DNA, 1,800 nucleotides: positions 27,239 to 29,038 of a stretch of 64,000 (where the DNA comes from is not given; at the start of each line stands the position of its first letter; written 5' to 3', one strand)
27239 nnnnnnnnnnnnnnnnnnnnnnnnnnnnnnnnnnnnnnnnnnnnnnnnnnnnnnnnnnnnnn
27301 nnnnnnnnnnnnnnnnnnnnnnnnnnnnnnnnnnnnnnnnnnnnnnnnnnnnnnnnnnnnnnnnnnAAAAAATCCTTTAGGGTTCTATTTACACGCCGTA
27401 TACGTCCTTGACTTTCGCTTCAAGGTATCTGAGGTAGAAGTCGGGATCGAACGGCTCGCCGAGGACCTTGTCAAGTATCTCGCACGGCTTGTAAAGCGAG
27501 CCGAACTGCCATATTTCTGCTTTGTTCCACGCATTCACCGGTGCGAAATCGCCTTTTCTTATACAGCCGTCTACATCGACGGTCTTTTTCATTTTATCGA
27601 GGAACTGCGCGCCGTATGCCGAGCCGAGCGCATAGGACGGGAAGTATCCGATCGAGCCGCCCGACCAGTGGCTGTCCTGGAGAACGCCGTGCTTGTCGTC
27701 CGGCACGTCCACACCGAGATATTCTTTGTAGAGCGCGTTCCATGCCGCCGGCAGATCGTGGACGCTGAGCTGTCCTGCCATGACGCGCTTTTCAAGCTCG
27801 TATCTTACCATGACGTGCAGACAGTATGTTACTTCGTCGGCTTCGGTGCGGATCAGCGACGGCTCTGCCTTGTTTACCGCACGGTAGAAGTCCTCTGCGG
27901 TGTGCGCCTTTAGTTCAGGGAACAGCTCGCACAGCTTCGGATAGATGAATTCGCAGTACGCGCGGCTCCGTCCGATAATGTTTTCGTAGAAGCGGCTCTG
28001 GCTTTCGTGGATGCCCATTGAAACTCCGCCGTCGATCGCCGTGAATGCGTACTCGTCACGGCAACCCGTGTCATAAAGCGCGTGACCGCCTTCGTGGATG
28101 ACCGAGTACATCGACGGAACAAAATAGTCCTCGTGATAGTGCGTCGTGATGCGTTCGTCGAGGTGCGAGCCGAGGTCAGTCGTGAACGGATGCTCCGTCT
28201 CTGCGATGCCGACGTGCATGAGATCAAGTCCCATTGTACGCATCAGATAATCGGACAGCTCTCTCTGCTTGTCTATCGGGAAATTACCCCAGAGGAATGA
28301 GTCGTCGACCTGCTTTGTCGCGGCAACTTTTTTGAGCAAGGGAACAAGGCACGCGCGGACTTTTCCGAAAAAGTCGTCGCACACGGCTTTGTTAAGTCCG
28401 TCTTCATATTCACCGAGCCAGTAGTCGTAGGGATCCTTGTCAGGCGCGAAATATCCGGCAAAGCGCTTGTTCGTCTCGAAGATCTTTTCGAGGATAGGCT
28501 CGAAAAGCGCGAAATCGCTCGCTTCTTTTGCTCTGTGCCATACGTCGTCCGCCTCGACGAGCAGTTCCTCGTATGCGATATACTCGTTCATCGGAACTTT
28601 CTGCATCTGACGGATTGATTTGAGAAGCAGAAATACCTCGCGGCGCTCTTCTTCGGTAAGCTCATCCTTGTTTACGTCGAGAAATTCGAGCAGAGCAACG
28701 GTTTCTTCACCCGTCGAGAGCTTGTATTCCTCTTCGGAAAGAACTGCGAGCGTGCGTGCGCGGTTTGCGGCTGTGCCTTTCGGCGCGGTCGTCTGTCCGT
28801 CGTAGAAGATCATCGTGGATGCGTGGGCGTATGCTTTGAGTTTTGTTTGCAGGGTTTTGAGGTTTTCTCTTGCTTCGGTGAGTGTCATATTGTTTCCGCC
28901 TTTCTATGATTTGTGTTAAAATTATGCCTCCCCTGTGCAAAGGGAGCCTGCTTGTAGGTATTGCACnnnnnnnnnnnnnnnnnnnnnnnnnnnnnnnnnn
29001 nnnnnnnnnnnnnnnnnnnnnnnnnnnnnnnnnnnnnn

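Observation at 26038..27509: Gene insertion behind the M32 carboxypeptidase flanked by a 114-bp direct duplication of that gene's 3' end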

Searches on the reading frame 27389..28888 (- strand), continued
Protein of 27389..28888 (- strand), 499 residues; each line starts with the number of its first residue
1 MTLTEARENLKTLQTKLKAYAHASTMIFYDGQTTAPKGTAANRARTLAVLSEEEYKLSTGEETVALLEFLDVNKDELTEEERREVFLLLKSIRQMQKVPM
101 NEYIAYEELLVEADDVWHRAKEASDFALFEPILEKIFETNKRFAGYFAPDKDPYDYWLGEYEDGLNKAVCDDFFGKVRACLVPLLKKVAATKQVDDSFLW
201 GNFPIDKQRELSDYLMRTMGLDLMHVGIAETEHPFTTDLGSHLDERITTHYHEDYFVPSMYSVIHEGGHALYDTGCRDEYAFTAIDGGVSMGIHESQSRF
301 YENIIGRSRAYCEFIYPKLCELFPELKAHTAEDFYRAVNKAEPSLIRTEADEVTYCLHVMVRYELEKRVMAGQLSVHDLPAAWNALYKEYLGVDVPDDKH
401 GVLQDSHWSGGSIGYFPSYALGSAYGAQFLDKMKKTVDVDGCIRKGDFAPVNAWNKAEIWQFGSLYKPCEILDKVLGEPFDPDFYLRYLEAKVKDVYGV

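Call 32: find_encoding_contigs(protein=P0129, flank=8000, max_places=5)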
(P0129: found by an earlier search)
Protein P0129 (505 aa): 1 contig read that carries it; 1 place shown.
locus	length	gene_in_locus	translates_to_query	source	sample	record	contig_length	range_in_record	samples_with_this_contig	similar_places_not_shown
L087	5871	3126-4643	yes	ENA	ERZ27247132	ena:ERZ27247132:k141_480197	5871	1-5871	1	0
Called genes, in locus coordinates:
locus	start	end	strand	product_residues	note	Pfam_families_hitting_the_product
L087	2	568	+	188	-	?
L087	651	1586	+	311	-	PF00395:SLH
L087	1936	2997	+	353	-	PF01408:GFO_IDH_MocA, PF22725:GFO_IDH_MocA_C3, PF02894:GFO_IDH_MocA_C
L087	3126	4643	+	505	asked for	PF02074:Peptidase_M32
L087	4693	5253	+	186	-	-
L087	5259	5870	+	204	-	?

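Call 41: find_encoding_contigs(protein=P0131, flank=8000, max_places=5)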
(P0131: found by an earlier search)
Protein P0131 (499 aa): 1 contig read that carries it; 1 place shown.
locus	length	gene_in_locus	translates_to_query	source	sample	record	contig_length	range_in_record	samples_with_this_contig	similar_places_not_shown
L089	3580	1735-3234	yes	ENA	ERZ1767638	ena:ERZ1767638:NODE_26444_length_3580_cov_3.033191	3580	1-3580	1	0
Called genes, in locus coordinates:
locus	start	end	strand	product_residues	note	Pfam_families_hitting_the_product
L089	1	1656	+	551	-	?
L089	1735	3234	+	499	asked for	PF02074:Peptidase_M32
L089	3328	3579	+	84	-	?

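Call 56: find_encoding_contigs(protein=P0007, flank=9000, max_places=5)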
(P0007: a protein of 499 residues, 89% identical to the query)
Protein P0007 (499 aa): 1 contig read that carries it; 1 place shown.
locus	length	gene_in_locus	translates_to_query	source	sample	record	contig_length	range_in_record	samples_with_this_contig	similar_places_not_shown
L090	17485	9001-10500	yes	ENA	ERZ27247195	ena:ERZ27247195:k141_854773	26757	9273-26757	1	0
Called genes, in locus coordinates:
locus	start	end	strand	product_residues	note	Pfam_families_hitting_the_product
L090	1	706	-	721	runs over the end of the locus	PF01368:DHH, PF02272:DHHA1, PF17768:RecJ_OB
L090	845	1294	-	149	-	PF04246:RseC_MucC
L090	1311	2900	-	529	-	PF28550:DUF8436 (faint), PF01266:DAO (faint), PF21688:FAD-depend_C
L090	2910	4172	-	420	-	PF07949:YbbR (weak)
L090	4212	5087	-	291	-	PF19293:CdaA_N, PF02457:DAC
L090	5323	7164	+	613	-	PF00664:ABC_membrane, PF00005:ABC_tran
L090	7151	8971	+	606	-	PF00664:ABC_membrane, PF02463:SMC_N (weak), PF00005:ABC_tran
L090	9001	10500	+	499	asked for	PF02074:Peptidase_M32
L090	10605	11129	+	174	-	-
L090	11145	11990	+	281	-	PF03629:SASA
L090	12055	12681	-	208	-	PF13527:Acetyltransf_9, PF00583:Acetyltransf_1 (weak), PF13508:Acetyltransf_7 (weak)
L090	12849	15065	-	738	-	PF02901:PFL-like, PF01228:Gly_radical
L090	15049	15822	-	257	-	PF13353:Fer4_12, PF04055:Radical_SAM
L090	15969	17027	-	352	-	PF01408:GFO_IDH_MocA, PF22725:GFO_IDH_MocA_C3, PF02894:GFO_IDH_MocA_C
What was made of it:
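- On Homology-facilitated illegitimate recombination: A deletion of the DUF4332-like gene may have happened, but its timing is unknown (call 56).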

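Call 60: search_protein_families(library=pfam, proteins=[L090:10605-11129:+, L087:4693-5253:+], max_evalue=0.1)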
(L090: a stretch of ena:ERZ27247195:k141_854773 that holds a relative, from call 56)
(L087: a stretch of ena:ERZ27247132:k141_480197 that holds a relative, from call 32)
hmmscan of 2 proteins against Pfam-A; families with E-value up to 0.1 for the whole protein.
L090:10605-11129:+ (174 aa): 1 family
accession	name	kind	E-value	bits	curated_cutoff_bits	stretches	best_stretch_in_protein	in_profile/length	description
PF14229.12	DUF4332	-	0.003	18.2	23.2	1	95-156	50-113/122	Domain of unknown function (DUF4332)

L087:4693-5253:+ (186 aa): 1 family
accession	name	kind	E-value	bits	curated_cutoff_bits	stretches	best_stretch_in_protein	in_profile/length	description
PF14229.12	DUF4332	-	0.00038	21.1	23.2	1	105-165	51-113/122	Domain of unknown function (DUF4332)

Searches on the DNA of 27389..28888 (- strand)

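Call 78: search_rna_families(source=L085, start=3200, end=8000, threshold=evalue, max_evalue=0.01)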
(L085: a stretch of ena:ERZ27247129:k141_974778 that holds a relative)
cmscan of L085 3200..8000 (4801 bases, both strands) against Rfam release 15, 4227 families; matches with E-value up to 0.01: 0.
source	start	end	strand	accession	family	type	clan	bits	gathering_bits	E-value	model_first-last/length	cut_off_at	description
